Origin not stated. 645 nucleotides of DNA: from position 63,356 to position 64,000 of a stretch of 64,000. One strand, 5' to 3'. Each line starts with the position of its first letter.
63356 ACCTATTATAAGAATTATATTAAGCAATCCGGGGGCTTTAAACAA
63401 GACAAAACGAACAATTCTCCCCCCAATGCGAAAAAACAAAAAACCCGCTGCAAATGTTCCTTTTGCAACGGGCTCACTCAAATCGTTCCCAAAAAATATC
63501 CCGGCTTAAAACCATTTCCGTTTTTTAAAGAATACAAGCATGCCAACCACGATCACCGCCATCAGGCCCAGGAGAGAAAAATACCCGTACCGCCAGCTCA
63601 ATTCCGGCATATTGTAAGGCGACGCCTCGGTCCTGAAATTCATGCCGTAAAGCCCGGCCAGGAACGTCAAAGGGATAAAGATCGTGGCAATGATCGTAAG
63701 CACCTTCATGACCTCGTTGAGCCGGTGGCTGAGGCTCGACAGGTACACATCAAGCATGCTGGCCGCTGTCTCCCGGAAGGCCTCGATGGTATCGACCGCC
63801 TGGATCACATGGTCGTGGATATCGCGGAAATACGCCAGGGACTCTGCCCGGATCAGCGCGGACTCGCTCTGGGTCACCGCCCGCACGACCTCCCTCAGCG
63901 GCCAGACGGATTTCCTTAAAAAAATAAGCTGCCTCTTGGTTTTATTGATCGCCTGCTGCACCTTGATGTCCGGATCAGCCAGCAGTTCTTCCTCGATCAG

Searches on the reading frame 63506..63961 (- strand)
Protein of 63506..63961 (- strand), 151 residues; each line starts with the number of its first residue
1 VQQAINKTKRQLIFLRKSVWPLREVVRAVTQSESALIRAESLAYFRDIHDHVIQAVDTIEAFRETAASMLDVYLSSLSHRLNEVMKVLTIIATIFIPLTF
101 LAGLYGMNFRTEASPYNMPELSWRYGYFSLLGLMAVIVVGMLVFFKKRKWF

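Call 5: search_protein_families(library=pfam, proteins=[window:63506-63961:-], max_evalue=0.01)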
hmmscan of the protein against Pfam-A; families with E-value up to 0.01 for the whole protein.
window:63506-63961:- (151 aa): 2 families
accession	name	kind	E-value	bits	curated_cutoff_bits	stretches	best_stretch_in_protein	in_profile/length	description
PF01544.23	CorA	-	1.1e-42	146.8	27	1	3-147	151-292/292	CorA-like Mg2+ transporter protein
PF06979.18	TMEM70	-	0.007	16.8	22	0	94-148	19-78/157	TMEM70/TMEM186/TMEM223 protein family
